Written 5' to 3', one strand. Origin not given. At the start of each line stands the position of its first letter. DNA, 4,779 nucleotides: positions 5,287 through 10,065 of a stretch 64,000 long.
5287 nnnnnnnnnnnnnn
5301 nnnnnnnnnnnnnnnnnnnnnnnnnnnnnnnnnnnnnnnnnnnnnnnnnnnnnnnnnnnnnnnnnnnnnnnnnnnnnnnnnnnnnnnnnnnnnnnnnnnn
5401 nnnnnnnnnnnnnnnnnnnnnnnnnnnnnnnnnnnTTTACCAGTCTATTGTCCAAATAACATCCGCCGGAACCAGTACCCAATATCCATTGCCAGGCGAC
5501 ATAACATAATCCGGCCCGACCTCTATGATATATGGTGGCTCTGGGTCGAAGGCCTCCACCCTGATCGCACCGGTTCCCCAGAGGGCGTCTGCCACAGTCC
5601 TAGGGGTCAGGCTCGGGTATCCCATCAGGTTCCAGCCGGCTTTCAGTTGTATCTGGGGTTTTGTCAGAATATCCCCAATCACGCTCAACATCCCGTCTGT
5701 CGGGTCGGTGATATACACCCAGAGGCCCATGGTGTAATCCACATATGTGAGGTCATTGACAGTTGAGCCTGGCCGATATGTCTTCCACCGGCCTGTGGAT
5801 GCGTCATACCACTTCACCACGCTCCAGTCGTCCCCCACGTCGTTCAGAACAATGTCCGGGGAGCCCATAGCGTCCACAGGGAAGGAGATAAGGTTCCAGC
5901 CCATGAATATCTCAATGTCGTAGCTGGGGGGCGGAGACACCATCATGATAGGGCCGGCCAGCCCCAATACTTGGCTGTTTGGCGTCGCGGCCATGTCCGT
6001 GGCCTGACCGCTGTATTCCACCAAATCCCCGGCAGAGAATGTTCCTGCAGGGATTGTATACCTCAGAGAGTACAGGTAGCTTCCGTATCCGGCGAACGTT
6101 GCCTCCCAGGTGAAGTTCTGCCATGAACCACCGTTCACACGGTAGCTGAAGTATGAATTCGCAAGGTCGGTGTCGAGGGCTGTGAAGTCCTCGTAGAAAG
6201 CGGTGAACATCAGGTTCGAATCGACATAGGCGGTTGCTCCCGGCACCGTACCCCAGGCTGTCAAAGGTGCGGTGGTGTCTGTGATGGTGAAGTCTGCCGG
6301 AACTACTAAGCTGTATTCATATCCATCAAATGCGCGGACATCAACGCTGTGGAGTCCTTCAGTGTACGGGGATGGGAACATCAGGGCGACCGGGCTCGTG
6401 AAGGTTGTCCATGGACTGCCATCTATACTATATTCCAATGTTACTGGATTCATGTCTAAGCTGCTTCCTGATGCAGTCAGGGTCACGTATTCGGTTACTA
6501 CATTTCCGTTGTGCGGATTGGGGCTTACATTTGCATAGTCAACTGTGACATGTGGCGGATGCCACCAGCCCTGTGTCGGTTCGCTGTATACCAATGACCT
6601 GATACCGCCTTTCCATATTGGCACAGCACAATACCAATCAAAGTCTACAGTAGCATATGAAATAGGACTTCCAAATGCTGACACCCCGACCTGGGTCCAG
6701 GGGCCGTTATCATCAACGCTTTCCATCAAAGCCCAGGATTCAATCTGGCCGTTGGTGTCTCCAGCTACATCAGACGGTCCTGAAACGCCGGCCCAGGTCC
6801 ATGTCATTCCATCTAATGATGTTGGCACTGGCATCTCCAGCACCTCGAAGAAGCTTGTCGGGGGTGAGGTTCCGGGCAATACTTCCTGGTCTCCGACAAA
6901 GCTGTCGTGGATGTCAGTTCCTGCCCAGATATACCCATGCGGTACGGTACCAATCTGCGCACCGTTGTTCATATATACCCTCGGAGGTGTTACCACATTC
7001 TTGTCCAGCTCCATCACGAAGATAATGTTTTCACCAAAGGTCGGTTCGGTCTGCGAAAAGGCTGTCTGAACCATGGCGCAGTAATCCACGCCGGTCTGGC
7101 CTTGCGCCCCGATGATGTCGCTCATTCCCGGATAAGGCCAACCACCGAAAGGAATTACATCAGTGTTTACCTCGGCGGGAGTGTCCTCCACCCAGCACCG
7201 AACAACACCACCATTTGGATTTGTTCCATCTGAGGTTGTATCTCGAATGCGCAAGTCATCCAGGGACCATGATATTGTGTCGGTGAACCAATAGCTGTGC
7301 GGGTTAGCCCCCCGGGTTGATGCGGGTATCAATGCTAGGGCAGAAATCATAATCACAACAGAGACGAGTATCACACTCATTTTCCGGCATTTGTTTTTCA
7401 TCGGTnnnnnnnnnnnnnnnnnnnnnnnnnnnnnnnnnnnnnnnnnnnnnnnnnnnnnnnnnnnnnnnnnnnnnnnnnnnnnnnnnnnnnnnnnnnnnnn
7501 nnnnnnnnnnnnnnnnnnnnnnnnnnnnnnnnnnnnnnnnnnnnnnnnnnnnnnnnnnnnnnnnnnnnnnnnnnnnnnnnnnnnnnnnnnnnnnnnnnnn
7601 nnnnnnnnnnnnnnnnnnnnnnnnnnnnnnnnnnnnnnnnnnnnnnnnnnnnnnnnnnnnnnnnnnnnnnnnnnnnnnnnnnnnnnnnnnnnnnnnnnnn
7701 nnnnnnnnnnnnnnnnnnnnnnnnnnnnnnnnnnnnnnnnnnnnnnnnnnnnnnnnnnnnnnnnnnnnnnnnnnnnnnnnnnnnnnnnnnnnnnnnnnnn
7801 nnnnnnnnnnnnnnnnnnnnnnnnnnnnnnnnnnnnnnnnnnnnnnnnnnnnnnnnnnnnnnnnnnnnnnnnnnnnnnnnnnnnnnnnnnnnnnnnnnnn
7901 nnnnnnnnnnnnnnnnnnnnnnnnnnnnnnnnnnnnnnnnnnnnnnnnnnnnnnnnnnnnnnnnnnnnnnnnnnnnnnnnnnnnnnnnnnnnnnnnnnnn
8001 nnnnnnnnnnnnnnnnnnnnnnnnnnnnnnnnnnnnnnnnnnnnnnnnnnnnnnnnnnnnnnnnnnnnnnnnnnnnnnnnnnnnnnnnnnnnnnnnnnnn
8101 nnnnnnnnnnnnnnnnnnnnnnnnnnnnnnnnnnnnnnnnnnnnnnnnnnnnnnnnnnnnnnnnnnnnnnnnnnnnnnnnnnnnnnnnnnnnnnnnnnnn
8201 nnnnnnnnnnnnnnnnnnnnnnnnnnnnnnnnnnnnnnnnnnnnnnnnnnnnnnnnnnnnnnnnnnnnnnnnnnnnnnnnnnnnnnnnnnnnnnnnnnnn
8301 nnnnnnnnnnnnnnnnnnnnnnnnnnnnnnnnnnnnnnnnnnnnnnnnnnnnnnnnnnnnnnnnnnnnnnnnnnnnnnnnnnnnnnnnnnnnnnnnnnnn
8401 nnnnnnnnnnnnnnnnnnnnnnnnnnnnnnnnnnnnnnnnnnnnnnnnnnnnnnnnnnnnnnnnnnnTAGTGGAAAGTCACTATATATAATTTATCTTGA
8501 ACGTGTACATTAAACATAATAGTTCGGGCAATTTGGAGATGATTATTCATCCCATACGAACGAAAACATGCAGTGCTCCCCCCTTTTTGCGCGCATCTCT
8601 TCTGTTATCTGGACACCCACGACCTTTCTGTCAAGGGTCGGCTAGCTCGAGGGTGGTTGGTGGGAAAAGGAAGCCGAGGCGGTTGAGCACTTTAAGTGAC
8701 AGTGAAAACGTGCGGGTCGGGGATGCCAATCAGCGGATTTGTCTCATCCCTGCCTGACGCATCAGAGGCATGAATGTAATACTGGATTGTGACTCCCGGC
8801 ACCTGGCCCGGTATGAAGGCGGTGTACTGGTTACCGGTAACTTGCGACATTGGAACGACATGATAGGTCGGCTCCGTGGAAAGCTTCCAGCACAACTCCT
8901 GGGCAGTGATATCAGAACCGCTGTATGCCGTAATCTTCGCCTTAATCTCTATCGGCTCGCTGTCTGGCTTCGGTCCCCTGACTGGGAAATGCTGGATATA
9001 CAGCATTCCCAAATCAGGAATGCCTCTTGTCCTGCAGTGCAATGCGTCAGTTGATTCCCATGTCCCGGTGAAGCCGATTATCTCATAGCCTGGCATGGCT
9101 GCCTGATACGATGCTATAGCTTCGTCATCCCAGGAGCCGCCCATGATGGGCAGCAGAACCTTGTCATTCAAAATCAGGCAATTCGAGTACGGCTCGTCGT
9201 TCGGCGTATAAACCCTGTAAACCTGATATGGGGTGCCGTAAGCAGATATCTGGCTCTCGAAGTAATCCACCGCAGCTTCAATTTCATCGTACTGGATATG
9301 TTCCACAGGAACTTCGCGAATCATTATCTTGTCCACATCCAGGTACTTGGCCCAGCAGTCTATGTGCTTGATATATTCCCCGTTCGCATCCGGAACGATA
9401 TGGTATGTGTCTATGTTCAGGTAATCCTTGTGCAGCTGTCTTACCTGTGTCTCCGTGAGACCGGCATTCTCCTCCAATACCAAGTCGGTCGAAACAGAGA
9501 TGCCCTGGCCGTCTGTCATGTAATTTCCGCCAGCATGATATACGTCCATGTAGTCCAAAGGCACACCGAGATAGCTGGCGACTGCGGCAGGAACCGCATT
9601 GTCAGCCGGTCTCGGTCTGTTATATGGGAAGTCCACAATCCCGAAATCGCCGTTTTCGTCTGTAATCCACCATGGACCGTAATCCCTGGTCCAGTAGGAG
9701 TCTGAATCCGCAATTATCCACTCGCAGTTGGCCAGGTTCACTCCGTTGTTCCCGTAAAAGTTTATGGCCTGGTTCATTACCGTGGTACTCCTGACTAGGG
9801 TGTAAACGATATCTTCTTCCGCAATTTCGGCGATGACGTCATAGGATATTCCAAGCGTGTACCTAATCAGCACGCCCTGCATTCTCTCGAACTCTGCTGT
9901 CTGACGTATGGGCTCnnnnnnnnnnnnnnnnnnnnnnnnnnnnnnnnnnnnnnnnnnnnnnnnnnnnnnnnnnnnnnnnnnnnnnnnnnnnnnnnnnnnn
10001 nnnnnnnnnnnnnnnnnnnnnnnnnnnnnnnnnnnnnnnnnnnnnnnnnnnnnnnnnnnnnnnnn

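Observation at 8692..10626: Secreted protein with an agmatine-deiminase/PPAD-type catalytic domain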

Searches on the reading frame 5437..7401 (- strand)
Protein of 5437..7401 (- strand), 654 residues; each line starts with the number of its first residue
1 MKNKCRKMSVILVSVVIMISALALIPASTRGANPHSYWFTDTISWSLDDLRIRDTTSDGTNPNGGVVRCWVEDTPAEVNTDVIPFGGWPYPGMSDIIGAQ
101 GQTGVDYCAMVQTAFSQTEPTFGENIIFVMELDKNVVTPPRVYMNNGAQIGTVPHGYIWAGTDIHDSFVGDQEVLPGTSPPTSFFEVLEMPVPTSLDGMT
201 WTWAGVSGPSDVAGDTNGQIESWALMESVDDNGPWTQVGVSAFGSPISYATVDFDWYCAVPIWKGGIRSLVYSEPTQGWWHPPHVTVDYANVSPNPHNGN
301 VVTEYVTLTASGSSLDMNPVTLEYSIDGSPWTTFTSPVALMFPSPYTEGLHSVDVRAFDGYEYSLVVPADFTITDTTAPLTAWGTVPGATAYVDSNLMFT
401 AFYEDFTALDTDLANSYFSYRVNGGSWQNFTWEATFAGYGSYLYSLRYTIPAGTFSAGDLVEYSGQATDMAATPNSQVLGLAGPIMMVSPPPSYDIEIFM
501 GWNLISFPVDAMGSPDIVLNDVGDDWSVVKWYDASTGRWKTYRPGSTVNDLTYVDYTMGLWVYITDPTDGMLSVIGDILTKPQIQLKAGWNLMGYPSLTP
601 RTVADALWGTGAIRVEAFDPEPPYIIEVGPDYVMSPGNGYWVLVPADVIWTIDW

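Call 3: search_protein_families(library=pfam, proteins=[window:5437-7401:-], max_evalue=0.01)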
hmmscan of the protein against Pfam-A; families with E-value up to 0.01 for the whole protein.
window:5437-7401:- (654 aa): 0 families

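Call 4: search_protein_families(library=ncbifam, proteins=[window:5437-7401:-], max_evalue=0.01)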
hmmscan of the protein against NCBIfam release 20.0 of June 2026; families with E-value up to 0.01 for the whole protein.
window:5437-7401:- (654 aa): 1 family
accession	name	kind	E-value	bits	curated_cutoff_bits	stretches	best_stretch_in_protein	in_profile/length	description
NF047446.1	barrel_OmpL47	domain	0.00022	21.6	40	0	322-359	21-53/68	OmpL47-type beta-barrel domain-containing protein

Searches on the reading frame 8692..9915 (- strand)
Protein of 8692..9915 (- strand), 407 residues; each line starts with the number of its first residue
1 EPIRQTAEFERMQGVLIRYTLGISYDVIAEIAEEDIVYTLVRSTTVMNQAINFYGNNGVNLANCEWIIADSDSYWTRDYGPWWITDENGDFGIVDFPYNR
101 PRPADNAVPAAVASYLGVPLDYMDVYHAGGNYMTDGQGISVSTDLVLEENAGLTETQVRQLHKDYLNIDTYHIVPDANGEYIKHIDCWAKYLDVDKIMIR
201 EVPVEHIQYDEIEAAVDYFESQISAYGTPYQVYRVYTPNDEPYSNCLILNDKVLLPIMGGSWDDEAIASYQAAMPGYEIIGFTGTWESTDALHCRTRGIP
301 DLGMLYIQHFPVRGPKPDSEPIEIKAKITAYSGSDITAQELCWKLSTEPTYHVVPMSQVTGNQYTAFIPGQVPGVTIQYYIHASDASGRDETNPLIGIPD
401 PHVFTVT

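Call 28: find_related_loci(query=window:8692-9915:-, collection=genome_contigs, flank=6000)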
Query window:8692-9915:- (407 aa) in genome_contigs; peptide patterns used: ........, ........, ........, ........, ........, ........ (x = any residue, [..] = any of these).
277 stretches matched a pattern; 254 encode a relative of the query (tblastn E <= 1e-3); the best 80 are kept; 80 distinct loci.
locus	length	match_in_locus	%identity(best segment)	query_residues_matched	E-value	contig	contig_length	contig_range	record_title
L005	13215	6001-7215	77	1-406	0e+0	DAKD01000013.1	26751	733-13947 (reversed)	MAG TPA_asm: Methanomassiliicoccales archaeon UBA280 UBA280_contig_18553, whole genome shotgun sequence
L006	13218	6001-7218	76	2-406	0e+0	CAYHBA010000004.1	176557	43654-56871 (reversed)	MAG TPA_asm: uncultured Thermoplasmata archaeon isolate ERP119294_co1_428 genome assembly, contig: NODE_85_length_176557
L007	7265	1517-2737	58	1-406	3e-157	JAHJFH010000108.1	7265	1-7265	MAG: Thermoplasmatota archaeon isolate Modern_marine_glass_biofilm.mb.18 Modern_marine_glas.mb.18_k141_312283, whole gen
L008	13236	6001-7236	58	1-407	8e-155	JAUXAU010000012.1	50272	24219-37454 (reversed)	MAG: Thermoplasmatota archaeon isolate CSMAG_2770 CSMAG_2770_k141_932606_length_50272_cov_21.2982, whole genome shotgun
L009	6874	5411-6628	57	2-406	2e-153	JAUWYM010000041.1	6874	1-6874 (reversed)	MAG: Thermoplasmatota archaeon isolate CSMAG_2710 CSMAG_2710_k141_999148_length_6874_cov_6.0000, whole genome shotgun se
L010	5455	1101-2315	58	2-405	7e-155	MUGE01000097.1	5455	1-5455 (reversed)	MAG: Thermoplasmata archaeon M11B2D M11B2D_scaffold_542, whole genome shotgun sequence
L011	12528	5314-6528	56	3-406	4e-152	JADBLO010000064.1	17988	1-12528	MAG: Thermoplasmata archaeon isolate Bin3_14.8m NODE_159_length_17988_cov_16.641833, whole genome shotgun sequence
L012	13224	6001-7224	57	1-407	9e-152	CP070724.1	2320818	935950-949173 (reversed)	MAG: Thermoplasmatales archaeon isolate bin45 chromosome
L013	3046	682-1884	56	2-404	2e-158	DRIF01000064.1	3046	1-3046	MAG TPA_asm: Thermoplasmatales archaeon isolate HyVt-387 HyVt-387_k295_169050, whole genome shotgun sequence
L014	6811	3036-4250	57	3-406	3e-151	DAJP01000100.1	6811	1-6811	MAG TPA_asm: Euryarchaeota archaeon UBA346 UBA346_contig_73556, whole genome shotgun sequence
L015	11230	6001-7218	56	1-405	3e-150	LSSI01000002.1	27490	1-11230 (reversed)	MAG: Thermoplasmatales archaeon SM1-50 WOR1_30_36_1029, whole genome shotgun sequence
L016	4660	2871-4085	56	3-406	2e-152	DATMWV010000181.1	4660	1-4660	MAG TPA_asm: Thermoplasmatota archaeon isolate SMAG_U13103 k141_263314, whole genome shotgun sequence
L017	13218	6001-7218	57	2-406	3e-149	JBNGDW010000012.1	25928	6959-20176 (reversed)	MAG: Candidatus Cloacimonadia bacterium isolate E05-045 bin57.fa-12, whole genome shotgun sequence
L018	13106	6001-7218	55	2-406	8e-149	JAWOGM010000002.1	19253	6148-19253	MAG: Thermoplasmatota archaeon isolate BLK6-3.bin.281 k191_266458, whole genome shotgun sequence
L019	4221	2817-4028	54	3-405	2e-151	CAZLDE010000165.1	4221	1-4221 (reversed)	MAG TPA_asm: uncultured Thermoplasmatales archaeon isolate SRP098346_co1_225 genome assembly, contig: NODE_32923_length_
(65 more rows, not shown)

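Call 36: search_protein_representatives(protein=window:8692-9915:-)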
Query: 407 residues. Proteins with E-value up to 0.001 (for the whole library): 2951; up to 1e-10: 1656; up to 1e-30: 594. The best 150 are listed.
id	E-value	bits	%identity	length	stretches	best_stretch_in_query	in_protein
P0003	4.2e-213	724.5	77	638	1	1-406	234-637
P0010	6.1e-210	714.1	78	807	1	3-406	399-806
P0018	6.7e-184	628.3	68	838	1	2-406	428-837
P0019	8.7e-164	562.0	61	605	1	3-406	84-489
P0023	8.7e-157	539.0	58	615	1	2-407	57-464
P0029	1.2e-155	535.2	58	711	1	2-406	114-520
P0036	3.5e-154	530.4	60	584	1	2-405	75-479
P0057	7.1e-153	526.1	57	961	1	2-406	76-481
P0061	1.9e-152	524.7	57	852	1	2-406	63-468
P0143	2.0e-148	511.4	57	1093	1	4-406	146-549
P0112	3.6e-148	510.6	53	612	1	1-406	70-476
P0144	3.5e-147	507.3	54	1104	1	2-406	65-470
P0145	7.0e-147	506.3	55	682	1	2-405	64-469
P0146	1.2e-146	505.6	59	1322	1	2-407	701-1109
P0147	5.0e-145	500.2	56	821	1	2-404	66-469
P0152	6.7e-139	480.0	53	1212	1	4-406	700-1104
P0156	2.7e-138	478.0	56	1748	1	2-407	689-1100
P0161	2.0e-136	471.9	52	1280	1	4-406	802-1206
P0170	4.7e-129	447.6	51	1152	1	2-406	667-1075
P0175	1.3e-127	442.9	52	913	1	3-405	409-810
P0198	1.3e-122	426.4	51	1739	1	2-407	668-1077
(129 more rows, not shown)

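Call 70: search_protein_families(library=pfam, proteins=[P0146, P0152, P0156, P0161, P0170, P0198, P0175], max_evalue=0.001)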
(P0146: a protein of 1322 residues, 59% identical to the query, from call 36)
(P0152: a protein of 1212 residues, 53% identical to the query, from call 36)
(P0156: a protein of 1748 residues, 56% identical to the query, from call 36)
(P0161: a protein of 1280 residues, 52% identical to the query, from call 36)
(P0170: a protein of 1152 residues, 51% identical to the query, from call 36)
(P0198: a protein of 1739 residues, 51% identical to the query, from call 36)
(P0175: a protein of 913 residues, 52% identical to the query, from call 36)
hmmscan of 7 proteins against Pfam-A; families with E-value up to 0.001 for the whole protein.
P0146 (1322 aa): 4 families
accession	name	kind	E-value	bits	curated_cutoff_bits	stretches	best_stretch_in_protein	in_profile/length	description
PF01364.23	Peptidase_C25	-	4.6e-58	197.7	23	1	272-611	1-374/374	Peptidase family C25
PF08126.16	Propeptide_C25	-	2.9e-33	115.1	22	1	60-259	8-198/205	Propeptide_C25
PF04371.20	PAD_porph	-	7.9e-29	101.3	25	1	725-986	37-304/321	Porphyromonas-type peptidyl-arginine deiminase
PF03785.20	Peptidase_C25_C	-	2.5e-15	56.5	25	1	616-694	1-76/79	Peptidase family C25, C terminal ig-like domain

P0152 (1212 aa): 3 families
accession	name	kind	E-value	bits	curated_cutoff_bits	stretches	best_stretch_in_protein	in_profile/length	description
PF04371.20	PAD_porph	-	8.7e-25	88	25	1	721-982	36-305/321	Porphyromonas-type peptidyl-arginine deiminase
PF20009.4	GEVED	-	6.9e-19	68.9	24.4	1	410-481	4-78/78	GEVED domain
PF03785.20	Peptidase_C25_C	-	1.1e-16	60.8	25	1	68-147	1-78/79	Peptidase family C25, C terminal ig-like domain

P0156 (1748 aa): 5 families
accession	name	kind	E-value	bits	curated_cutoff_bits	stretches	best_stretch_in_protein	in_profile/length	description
PF01364.23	Peptidase_C25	-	7.3e-61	206.9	23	1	261-599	2-374/374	Peptidase family C25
PF08126.16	Propeptide_C25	-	1e-33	116.6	22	1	66-246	25-197/205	Propeptide_C25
PF04371.20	PAD_porph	-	4.5e-32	112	25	1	692-992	2-321/321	Porphyromonas-type peptidyl-arginine deiminase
PF03785.20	Peptidase_C25_C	-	1.4e-12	47.7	25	1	604-684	1-78/79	Peptidase family C25, C terminal ig-like domain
PF19190.6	BACON_2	-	6.7e-06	26.4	25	1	1108-1193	5-84/94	Viral BACON domain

P0161 (1280 aa): 4 families
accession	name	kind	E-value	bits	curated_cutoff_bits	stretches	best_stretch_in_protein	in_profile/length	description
PF01364.23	Peptidase_C25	-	3.7e-55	188.1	23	1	233-567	1-373/374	Peptidase family C25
PF08126.16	Propeptide_C25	-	1.6e-28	99.6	22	1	27-221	8-199/205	Propeptide_C25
PF04371.20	PAD_porph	-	1.4e-24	87.3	25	1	824-1084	37-305/321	Porphyromonas-type peptidyl-arginine deiminase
PF03785.20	Peptidase_C25_C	-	5e-15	55.6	25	1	573-650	1-76/79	Peptidase family C25, C terminal ig-like domain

P0170 (1152 aa): 4 families
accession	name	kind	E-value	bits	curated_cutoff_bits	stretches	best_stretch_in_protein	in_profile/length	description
PF01364.23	Peptidase_C25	-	3.8e-57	194.7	23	1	238-569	1-373/374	Peptidase family C25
PF04371.20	PAD_porph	-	2.6e-29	102.9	25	1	690-965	36-318/321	Porphyromonas-type peptidyl-arginine deiminase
PF08126.16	Propeptide_C25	-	4.4e-29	101.5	22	1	34-227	8-200/205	Propeptide_C25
PF03785.20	Peptidase_C25_C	-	6e-11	42.5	25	1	575-651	1-75/79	Peptidase family C25, C terminal ig-like domain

P0198 (1739 aa): 6 families
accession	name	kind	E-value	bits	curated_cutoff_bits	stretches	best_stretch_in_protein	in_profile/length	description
PF01364.23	Peptidase_C25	-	2.2e-60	205.3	23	1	252-577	1-374/374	Peptidase family C25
PF04371.20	PAD_porph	-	1.1e-30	107.4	25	1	671-949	2-302/321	Porphyromonas-type peptidyl-arginine deiminase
PF08126.16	Propeptide_C25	-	1.7e-18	66.9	22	1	44-208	8-172/205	Propeptide_C25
PF20773.4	InhA-like_MAM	-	3.8e-14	53.1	26.9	1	1290-1408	52-163/191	Immune inhibitor A-like, MAM domain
PF03785.20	Peptidase_C25_C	-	4.7e-13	49.2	25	1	582-662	1-77/79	Peptidase family C25, C terminal ig-like domain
PF19190.6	BACON_2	-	8.4e-13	48.5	25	2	1480-1563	2-85/94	Viral BACON domain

P0175 (913 aa): 3 families
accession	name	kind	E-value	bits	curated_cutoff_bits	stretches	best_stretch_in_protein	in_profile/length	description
PF01364.23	Peptidase_C25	-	6.7e-53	180.7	23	1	3-318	24-373/374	Peptidase family C25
PF04371.20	PAD_porph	-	1.7e-33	116.7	25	1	412-689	3-302/321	Porphyromonas-type peptidyl-arginine deiminase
PF03785.20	Peptidase_C25_C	-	1.7e-12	47.4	25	1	324-399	1-74/79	Peptidase family C25, C terminal ig-like domain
